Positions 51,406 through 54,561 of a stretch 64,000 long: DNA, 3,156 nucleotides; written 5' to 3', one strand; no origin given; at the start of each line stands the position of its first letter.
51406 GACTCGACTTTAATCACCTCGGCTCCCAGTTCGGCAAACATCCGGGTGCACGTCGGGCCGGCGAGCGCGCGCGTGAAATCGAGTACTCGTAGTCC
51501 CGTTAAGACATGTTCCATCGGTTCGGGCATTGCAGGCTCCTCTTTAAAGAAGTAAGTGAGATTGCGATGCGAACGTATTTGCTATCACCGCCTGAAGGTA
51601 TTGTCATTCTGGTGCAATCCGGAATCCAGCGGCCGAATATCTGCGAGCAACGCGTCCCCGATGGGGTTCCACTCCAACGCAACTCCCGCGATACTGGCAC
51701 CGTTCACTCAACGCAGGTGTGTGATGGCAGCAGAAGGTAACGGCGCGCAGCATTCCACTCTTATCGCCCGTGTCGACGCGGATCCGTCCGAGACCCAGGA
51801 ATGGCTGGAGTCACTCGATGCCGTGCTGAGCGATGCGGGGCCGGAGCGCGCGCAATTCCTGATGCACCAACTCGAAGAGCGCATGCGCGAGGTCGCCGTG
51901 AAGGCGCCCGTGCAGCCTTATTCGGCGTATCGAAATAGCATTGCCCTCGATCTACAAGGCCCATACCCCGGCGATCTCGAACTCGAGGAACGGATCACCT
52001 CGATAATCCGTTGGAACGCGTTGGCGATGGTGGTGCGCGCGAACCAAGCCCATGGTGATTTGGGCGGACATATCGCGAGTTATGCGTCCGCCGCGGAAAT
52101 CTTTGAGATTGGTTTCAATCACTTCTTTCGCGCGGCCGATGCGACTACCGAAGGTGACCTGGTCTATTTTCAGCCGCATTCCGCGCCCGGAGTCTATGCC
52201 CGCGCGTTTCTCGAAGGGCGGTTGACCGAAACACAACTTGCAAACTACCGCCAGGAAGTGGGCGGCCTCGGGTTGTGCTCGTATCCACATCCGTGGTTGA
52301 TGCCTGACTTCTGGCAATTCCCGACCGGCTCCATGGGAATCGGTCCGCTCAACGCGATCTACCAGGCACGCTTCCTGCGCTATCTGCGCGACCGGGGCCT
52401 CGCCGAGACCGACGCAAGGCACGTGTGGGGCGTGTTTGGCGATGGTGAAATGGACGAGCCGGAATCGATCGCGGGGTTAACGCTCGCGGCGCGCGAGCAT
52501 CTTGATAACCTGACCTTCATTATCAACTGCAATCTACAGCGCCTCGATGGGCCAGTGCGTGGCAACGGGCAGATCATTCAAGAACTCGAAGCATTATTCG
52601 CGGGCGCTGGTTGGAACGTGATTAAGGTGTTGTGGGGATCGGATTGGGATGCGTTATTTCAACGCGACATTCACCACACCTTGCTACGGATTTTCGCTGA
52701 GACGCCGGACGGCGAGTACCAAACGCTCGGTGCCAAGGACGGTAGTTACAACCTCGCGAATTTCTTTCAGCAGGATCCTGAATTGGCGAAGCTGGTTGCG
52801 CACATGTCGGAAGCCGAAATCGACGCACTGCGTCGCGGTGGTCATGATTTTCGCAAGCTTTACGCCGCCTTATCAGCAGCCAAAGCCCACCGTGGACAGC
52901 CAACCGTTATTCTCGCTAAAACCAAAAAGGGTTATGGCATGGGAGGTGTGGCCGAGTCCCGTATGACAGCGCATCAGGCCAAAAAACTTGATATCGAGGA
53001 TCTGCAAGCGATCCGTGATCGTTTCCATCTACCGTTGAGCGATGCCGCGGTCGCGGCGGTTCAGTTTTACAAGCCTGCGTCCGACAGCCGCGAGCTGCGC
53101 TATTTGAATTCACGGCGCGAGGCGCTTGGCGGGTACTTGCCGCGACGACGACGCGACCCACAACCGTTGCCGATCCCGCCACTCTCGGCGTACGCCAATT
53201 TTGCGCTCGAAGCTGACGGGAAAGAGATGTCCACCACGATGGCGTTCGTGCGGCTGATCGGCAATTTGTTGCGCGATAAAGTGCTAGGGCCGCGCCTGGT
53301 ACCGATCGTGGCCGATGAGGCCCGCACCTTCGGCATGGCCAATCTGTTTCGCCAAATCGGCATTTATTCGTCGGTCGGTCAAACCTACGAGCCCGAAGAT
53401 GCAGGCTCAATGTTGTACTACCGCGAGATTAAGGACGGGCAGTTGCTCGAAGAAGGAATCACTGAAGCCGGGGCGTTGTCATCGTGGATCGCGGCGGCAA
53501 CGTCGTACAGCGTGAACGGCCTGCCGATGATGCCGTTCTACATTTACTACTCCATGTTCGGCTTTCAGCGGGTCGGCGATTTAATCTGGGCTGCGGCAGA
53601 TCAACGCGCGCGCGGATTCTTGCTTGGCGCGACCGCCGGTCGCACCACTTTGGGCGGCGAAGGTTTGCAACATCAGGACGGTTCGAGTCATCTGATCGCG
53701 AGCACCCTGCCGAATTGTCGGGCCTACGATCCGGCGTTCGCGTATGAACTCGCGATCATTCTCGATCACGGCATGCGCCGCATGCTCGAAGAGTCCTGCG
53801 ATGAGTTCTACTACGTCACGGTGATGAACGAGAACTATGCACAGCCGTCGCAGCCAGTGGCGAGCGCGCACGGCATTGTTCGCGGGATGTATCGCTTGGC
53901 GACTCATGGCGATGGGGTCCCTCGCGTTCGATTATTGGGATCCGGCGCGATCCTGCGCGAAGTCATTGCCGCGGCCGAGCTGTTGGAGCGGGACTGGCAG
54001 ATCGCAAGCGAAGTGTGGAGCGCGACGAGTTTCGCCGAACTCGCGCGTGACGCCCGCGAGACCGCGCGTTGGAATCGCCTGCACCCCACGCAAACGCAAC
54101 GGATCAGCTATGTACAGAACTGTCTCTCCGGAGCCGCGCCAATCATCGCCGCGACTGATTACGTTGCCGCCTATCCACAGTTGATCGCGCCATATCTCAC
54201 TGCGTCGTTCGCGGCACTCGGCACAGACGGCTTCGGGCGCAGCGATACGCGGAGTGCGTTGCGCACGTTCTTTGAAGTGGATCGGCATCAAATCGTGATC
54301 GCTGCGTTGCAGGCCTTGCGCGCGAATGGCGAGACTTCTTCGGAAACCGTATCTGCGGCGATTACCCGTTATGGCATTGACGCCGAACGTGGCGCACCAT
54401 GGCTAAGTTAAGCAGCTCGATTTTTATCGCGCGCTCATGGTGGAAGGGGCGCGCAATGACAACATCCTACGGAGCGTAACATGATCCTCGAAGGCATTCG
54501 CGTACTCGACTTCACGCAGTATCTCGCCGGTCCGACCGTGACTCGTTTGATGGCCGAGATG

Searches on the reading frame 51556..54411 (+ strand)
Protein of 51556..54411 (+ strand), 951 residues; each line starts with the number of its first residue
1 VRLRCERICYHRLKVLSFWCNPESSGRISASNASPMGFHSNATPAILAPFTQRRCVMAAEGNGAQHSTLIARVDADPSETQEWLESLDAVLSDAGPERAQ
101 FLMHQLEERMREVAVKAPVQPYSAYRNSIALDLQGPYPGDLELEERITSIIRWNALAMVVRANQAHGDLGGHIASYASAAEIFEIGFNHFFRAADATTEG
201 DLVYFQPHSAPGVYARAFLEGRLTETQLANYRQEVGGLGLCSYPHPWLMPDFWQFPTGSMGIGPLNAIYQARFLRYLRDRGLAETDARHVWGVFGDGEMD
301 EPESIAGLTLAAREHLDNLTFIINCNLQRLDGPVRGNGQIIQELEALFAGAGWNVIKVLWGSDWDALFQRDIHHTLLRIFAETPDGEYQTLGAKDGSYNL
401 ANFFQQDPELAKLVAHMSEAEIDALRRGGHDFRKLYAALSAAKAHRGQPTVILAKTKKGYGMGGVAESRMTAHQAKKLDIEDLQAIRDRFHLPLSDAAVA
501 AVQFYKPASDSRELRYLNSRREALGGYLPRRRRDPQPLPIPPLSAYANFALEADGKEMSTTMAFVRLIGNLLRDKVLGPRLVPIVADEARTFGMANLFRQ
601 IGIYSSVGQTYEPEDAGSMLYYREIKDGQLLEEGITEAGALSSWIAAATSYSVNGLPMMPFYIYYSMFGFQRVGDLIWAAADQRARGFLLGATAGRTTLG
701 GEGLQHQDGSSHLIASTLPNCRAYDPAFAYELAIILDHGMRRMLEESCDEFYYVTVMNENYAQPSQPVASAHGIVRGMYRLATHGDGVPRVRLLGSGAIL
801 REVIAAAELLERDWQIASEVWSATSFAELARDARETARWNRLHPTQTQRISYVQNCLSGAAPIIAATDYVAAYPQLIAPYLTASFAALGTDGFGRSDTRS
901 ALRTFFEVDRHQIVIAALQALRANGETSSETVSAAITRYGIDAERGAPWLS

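Call 3: search_protein_families(library=pfam, proteins=[window:51556-54411:+])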
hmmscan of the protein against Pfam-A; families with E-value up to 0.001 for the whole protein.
window:51556-54411:+ (951 aa): 3 families
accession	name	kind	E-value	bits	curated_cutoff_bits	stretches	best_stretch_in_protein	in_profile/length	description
PF17831.6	PDH_E1_M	-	9e-99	329.9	23.2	1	546-764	11-229/229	Pyruvate dehydrogenase E1 component middle domain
PF22613.1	Transketolase_C_1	-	1.3e-19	70.9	27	1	777-909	1-113/113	Transketolase-like TK C-terminal domain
PF00456.26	Transketolase_N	-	5e-11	42.6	22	1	146-366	4-221/334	Transketolase, thiamine diphosphate binding domain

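Call 5: search_protein_families(library=ncbifam, proteins=[window:51556-54411:+], max_evalue=0.00001)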
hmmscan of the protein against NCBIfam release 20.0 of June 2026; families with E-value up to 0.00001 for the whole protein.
window:51556-54411:+ (951 aa): 5 families
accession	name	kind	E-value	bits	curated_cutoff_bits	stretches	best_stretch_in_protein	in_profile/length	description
TIGR03186.1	AKGDH_not_PDH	exception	0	1564.1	1408.3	1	72-950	3-888/889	alpha-ketoglutarate dehydrogenase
TIGR00759.1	aceE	equivalog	0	1445.3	859.9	1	72-950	3-884/885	pyruvate dehydrogenase (acetyl-transferring), homodimeric type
NF004559.0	PRK05899.2-5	equivalog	6.2e-23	80.9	488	2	159-358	29-218/627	transketolase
NF004556.0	PRK05899.2-2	equivalog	5.4e-12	44.8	575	0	285-369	145-226/639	transketolase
TIGR00232.1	tktlase_bact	equivalog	4e-11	42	682.25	0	170-366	20-219/654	transketolase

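Call 9: find_encoding_contigs(protein=window:51724-54411:+, flank=10000, max_places=6)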
Protein window:51724-54411:+ (895 aa): 2 contigs read that carry it; 2 places shown.
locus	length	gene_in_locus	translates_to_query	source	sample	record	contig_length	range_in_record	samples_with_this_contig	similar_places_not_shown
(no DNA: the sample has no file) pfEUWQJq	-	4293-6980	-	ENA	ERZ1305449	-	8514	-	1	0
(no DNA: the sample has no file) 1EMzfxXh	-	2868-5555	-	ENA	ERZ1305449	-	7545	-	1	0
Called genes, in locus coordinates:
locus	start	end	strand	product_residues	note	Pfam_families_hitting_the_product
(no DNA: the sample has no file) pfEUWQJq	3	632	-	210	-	?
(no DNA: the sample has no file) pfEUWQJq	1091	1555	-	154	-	PF12973:Cupin_7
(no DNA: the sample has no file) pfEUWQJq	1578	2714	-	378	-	PF00296:Bac_luciferase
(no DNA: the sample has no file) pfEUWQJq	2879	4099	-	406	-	PF02515:CoA_transf_3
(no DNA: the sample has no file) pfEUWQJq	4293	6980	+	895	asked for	PF28598:PDH_E1_N, PF00456:Transketolase_N (faint), PF17831:PDH_E1_M, PF22613:Transketolase_C_1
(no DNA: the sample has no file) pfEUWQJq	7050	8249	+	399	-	PF02515:CoA_transf_3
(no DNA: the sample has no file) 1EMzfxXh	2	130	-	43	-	?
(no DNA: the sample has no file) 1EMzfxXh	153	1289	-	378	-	PF00296:Bac_luciferase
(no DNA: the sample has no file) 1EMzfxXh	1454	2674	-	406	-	PF02515:CoA_transf_3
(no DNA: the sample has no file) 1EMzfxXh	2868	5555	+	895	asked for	PF28598:PDH_E1_N, PF00456:Transketolase_N (faint), PF17831:PDH_E1_M, PF22613:Transketolase_C_1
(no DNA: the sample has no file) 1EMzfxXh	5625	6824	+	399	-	PF02515:CoA_transf_3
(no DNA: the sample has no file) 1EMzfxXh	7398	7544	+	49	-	?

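Call 10: find_homologous_proteins(query=window:51724-54411:+, max_evalue=1e-50)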
Query window:51724-54411:+ (895 aa): 8000 proteins with E <= 1e-50 among 8000 candidates; the best 120 are listed.
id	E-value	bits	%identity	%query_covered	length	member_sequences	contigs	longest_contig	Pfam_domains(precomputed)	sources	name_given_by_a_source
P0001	0.0e+0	2040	100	100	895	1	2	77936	PF17831.6,PF22613.2,PF28598.1,PF00456.27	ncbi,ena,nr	ncbi:MAG: alpha-ketoglutarate dehydrogenase [Gammaproteobacteria bacterium]|nr:alpha-ketoglutarate d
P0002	0.0e+0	1665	83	98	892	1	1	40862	PF17831.6,PF22613.2,PF28598.1,PF00456.27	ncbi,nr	ncbi:MAG: alpha-ketoglutarate dehydrogenase [Gammaproteobacteria bacterium]|nr:alpha-ketoglutarate d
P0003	0.0e+0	1662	82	98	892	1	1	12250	PF17831.6,PF22613.2,PF28598.1,PF00456.27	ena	-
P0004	0.0e+0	1661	82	98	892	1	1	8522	PF17831.6,PF22613.2,PF28598.1,PF00456.27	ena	-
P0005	0.0e+0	1660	82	98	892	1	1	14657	PF17831.6,PF22613.2,PF28598.1,PF00456.27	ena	-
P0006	0.0e+0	1660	82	98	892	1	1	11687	PF17831.6,PF22613.2,PF28598.1,PF00456.27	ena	-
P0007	0.0e+0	1660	82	98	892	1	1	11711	PF17831.6,PF22613.2,PF28598.1,PF00456.27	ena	-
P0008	0.0e+0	1659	82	98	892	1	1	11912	PF17831.6,PF22613.2,PF28598.1,PF00456.27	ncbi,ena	-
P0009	0.0e+0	1654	81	100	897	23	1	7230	PF17831.6,PF22613.2,PF28598.1,PF00456.27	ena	-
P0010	0.0e+0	1622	79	100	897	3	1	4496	PF17831.6,PF22613.2,PF28598.1,PF00456.27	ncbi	-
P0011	0.0e+0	1601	78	100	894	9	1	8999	PF17831.6,PF22613.2,PF28598.1,PF00456.27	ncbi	ncbi:MAG: alpha-ketoglutarate dehydrogenase [Gammaproteobacteria bacterium]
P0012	0.0e+0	1598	79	98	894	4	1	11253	PF17831.6,PF22613.2,PF28598.1,PF00456.27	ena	-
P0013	0.0e+0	1595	78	100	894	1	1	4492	PF17831.6,PF22613.2,PF28598.1,PF00456.27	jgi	-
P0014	0.0e+0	1593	79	98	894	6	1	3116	PF17831.6,PF22613.2,PF28598.1,PF00456.27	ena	-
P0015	0.0e+0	1592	78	100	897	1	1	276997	PF17831.6,PF22613.2,PF28598.1,PF00456.27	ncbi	-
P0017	0.0e+0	1544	77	98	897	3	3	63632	PF17831.6,PF22613.2,PF28598.1,PF00456.27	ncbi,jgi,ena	jgi:pyruvate dehydrogenase E1 component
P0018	0.0e+0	1537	76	98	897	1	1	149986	PF17831.6,PF22613.2,PF28598.1,PF00456.27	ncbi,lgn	ncbi:MAG: alpha-ketoglutarate dehydrogenase [Rhodocyclaceae bacterium]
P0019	0.0e+0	1535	76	98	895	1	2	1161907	PF17831.6,PF22613.2,PF28598.1,PF00456.27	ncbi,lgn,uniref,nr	ncbi:pyruvate dehydrogenase E1 component [Panacagrimonas perspica]|uniref:Pyruvate dehydrogenase E1 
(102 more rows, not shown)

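Call 11: find_related_loci(query=window:51724-54411:+, collection=genome_contigs, flank=10000)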
Query window:51724-54411:+ (895 aa) in genome_contigs; peptide patterns used: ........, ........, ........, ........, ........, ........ (x = any residue, [..] = any of these).
600 stretches matched a pattern (row limit reached: there are more); 596 encode a relative of the query (tblastn E <= 1e-3); the best 80 are kept; 80 distinct loci.
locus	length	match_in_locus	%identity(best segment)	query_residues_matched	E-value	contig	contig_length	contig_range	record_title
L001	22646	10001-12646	74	14-893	0e+0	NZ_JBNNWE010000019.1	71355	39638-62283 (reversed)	Pseudomonas sp. NPDC086278 NPDC086278_142_B12.ctg-0019, whole genome shotgun sequence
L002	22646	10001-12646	74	14-893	0e+0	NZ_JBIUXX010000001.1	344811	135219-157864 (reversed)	Pseudomonas sp. NPDC087346 NPDC087346_125_C11.ctg-0001, whole genome shotgun sequence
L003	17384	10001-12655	71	14-893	0e+0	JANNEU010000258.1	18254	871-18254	MAG: Hyphomicrobiaceae bacterium isolate OTE_75_metabat_364 OTE_75_k141_1711085, whole genome shotgun sequence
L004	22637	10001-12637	72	18-894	0e+0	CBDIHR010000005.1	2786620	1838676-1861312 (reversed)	MAG: Aminobacter sp. isolate 72f7bcb1-d657-43c6-a58a-dd0a9cc9d391 genome assembly, contig: contig_5, whole genome shotgu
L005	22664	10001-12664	73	8-893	0e+0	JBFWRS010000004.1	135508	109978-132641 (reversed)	MAG: Burkholderiales bacterium isolate CA_2019_TPBF_211 NODE_1193_length_135508_cov_11.299067_TPBF, whole genome shotgun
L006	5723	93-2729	71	18-894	0e+0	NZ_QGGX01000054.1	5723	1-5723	Aminobacter sp. AP02 Ga0189681_154, whole genome shotgun sequence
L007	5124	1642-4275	72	18-893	0e+0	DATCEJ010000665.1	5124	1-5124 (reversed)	MAG TPA_asm: Roseiarcus sp. isolate SMAG_U7750 k141_77387, whole genome shotgun sequence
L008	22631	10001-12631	71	17-893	0e+0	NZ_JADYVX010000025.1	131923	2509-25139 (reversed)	Bradyrhizobium sp. BRP22 NODE_25, whole genome shotgun sequence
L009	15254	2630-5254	70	18-893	0e+0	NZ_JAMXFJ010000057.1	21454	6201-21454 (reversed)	Microvirga sesbaniae strain HBU67692 Scaffold57, whole genome shotgun sequence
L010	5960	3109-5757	71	18-895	0e+0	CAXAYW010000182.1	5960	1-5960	MAG TPA_asm: uncultured Alcaligenaceae bacterium isolate ERR594384_concoct_98 genome assembly, contig: ERZ2772531.2932,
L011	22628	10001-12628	71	18-894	0e+0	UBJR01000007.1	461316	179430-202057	Rhizobiales bacterium isolate AFS000733 genome assembly, contig: contig_7, whole genome shotgun sequence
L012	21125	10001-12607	71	18-893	0e+0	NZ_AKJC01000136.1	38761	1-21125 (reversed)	Pseudomonas sp. GM84 PMI38_contig158.158, whole genome shotgun sequence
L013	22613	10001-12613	70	18-893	0e+0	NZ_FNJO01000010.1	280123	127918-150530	Ralstonia sp. 25mfcol4.1, whole genome shotgun sequence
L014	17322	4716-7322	70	18-893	0e+0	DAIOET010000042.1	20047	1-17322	MAG TPA_asm: Cupriavidus sp. isolate CTOTU9896 NODE_654_length_20047_cov_10.619598, whole genome shotgun sequence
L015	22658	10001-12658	68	18-893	0e+0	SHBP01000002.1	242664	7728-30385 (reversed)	MAG: SAR92 clade bacterium isolate MED-G170 SAR92-MED-G170-C2, whole genome shotgun sequence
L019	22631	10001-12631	70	17-893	0e+0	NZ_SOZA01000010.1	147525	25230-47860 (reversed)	Pseudomonas sp. RIT623 10, whole genome shotgun sequence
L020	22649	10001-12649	70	11-893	0e+0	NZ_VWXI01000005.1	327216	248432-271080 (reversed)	Pantoea sp. Cy-639 NODE_5_length_327216_cov_49.046367, whole genome shotgun sequence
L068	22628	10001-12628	59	18-892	0e+0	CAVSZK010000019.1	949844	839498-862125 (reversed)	MAG: uncultured Gammaproteobacteria bacterium isolate MFD04716.bin.1.412 genome assembly, contig: contig_6525, whole gen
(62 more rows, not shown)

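Call 13: find_encoding_contigs(protein=P0002, flank=10000, max_places=2)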
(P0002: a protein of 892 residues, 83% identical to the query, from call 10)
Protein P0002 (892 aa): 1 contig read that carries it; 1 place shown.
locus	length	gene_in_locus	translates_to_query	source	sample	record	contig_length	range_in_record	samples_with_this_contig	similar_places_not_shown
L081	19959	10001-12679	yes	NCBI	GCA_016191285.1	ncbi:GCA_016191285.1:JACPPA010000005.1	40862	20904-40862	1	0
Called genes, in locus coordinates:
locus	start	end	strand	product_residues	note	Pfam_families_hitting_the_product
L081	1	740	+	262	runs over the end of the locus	-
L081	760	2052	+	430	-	-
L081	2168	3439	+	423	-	PF02771:Acyl-CoA_dh_N, PF02770:Acyl-CoA_dh_M, PF00441:Acyl-CoA_dh_1, PF08028:Acyl-CoA_dh_2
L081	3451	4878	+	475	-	PF01636:APH, PF19802:DUF6285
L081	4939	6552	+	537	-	PF01494:FAD_binding_3, PF21274:Rng_hyd_C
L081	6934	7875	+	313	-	PF13409:GST_N_2, PF00043:GST_C (weak), PF13410:GST_C_2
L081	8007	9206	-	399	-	PF00144:Beta-lactamase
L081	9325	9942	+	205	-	PF13489:Methyltransf_23, PF13847:Methyltransf_31, PF08241:Methyltransf_11, PF08242:Methyltransf_12, PF13649:Methyltransf_25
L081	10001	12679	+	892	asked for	PF28598:PDH_E1_N, PF00456:Transketolase_N (faint), PF17831:PDH_E1_M, PF22613:Transketolase_C_1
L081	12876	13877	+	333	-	PF03060:NMO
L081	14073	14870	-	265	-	PF00378:ECH_1, PF16113:ECH_2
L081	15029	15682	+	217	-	PF00881:Nitroreductase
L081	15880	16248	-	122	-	PF02085:Cytochrom_CIII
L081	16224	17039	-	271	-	PF01794:Ferric_reduct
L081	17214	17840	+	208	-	PF00881:Nitroreductase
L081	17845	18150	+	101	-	-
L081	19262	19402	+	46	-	PF07589:PEP_exosort_dom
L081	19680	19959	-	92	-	?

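Call 14: find_encoding_contigs(protein=P0015, flank=10000, max_places=2)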
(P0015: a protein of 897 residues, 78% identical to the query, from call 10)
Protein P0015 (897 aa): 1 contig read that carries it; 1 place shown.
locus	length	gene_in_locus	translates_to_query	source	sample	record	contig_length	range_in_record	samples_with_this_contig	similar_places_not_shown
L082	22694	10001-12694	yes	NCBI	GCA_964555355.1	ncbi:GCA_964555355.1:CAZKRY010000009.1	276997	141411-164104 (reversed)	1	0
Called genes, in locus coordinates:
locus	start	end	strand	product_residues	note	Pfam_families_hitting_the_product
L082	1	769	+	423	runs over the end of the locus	PF02771:Acyl-CoA_dh_N, PF02770:Acyl-CoA_dh_M, PF00441:Acyl-CoA_dh_1, PF08028:Acyl-CoA_dh_2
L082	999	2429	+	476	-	PF01636:APH, PF19802:DUF6285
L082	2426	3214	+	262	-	PF03473:MOSC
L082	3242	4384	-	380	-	PF00296:Bac_luciferase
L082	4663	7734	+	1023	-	PF12773:DZR, PF13240:Zn_Ribbon_1 (faint), PF00211:Guanylate_cyc, PF13191:AAA_16, PF13401:AAA_22 (weak), PF13424:TPR_12 (faint), PF17874:TPR_MalT (faint)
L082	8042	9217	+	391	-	PF00296:Bac_luciferase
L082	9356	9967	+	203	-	PF13577:SnoaL_4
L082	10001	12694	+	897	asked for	PF28598:PDH_E1_N, PF00456:Transketolase_N (faint), PF17831:PDH_E1_M, PF22613:Transketolase_C_1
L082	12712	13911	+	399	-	PF02515:CoA_transf_3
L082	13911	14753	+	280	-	PF00296:Bac_luciferase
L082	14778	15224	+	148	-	PF08592:Anthrone_oxy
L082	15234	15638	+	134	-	PF12098:DUF3574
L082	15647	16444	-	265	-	PF00378:ECH_1, PF16113:ECH_2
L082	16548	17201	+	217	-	PF00881:Nitroreductase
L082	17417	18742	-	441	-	PF00875:DNA_photolyase, PF03441:FAD_binding_7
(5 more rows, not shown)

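Call 15: find_encoding_contigs(protein=P0019, flank=10000, max_places=2)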
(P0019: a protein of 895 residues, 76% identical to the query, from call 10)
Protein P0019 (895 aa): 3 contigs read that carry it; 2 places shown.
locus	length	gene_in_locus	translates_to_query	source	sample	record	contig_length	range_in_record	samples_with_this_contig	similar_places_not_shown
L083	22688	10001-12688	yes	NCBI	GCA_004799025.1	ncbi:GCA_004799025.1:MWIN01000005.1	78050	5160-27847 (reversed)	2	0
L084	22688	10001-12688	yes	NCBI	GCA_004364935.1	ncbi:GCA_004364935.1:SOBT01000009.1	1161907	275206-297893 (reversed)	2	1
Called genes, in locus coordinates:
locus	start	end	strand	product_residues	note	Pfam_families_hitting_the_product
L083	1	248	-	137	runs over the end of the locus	PF07366:SnoaL (weak), PF12680:SnoaL_2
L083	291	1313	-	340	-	PF08240:ADH_N, PF00107:ADH_zinc_N, PF13602:ADH_zinc_N_2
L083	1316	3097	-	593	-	PF01494:FAD_binding_3, PF21274:Rng_hyd_C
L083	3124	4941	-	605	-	PF01494:FAD_binding_3, PF21274:Rng_hyd_C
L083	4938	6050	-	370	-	PF00355:Rieske, PF19112:VanA_C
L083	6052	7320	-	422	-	PF00355:Rieske, PF00848:Ring_hydroxyl_A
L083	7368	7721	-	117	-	-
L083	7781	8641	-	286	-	PF01557:FAA_hydrolase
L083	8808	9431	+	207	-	PF00903:Glyoxalase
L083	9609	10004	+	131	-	PF13577:SnoaL_4, PF12680:SnoaL_2 (weak)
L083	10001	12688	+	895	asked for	PF28598:PDH_E1_N, PF00456:Transketolase_N (weak), PF17831:PDH_E1_M, PF22613:Transketolase_C_1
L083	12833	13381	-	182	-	PF00034:Cytochrom_C, PF13442:Cytochrome_CBB3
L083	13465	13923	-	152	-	PF04657:DMT_YdcZ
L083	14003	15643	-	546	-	PF01145:Band_7, PF15975:Flot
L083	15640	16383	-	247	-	PF21001:YqiJ_N, PF07290:YqiJ_OB (weak)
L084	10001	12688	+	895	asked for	PF28598:PDH_E1_N, PF00456:Transketolase_N (weak), PF17831:PDH_E1_M, PF22613:Transketolase_C_1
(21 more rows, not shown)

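Call 22: find_related_loci(query=window:51724-54411:+, collection=metagenome_contigs, flank=10000)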
Query window:51724-54411:+ (895 aa) in metagenome_contigs; peptide patterns used: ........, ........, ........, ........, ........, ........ (x = any residue, [..] = any of these).
600 stretches matched a pattern (row limit reached: there are more); 599 encode a relative of the query (tblastn E <= 1e-3); the best 80 are kept; 80 distinct loci.
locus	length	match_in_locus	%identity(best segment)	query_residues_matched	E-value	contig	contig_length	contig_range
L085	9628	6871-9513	76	15-893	0e+0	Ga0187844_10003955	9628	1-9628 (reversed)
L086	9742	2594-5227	74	18-893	0e+0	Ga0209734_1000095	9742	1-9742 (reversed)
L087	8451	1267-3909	73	18-893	0e+0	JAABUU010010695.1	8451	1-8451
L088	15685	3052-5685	71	17-893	0e+0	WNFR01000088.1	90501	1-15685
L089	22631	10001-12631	72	18-893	0e+0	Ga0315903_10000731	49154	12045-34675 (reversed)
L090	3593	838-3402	72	18-865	0e+0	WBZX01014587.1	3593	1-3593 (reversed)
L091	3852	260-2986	70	22-893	0e+0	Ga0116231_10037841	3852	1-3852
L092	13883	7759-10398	70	16-893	0e+0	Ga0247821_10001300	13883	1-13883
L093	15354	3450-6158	68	6-893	0e+0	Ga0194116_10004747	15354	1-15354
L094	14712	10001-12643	69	10-893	0e+0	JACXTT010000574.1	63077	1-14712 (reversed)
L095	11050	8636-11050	73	18-813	0e+0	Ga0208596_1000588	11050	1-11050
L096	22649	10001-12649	70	11-893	0e+0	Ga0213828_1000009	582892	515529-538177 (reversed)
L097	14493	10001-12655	67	18-895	0e+0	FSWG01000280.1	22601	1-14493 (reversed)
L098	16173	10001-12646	65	18-895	0e+0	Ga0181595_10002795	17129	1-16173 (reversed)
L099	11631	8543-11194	66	17-894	0e+0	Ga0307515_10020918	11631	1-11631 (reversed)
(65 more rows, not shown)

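Call 24: find_encoding_contigs(protein=P0005, flank=8000, max_places=2)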
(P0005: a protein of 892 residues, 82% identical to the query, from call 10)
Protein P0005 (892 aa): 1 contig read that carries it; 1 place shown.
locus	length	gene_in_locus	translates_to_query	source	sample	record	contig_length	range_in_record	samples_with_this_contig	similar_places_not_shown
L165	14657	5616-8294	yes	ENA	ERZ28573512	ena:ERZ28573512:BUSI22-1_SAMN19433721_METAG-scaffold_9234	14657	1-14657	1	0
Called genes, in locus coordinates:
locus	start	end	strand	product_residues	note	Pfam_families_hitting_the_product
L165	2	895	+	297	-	?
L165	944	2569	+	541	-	PF01494:FAD_binding_3, PF21274:Rng_hyd_C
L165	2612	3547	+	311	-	PF13409:GST_N_2, PF00043:GST_C (weak), PF13410:GST_C_2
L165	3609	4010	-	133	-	-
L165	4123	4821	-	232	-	PF00144:Beta-lactamase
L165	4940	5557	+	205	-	PF05724:TPMT (faint), PF13489:Methyltransf_23, PF08241:Methyltransf_11, PF08242:Methyltransf_12, PF13649:Methyltransf_25, PF13847:Methyltransf_31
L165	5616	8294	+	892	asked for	PF28598:PDH_E1_N, PF00456:Transketolase_N (faint), PF17831:PDH_E1_M, PF22613:Transketolase_C_1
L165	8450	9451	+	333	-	PF03060:NMO, PF01070:FMN_dh (weak)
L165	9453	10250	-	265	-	PF00378:ECH_1, PF16113:ECH_2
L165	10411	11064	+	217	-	PF00881:Nitroreductase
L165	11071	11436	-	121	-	PF02085:Cytochrom_CIII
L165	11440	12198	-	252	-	PF01794:Ferric_reduct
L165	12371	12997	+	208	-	PF00881:Nitroreductase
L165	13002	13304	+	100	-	-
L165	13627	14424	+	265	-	PF07589:PEP_exosort_dom (weak)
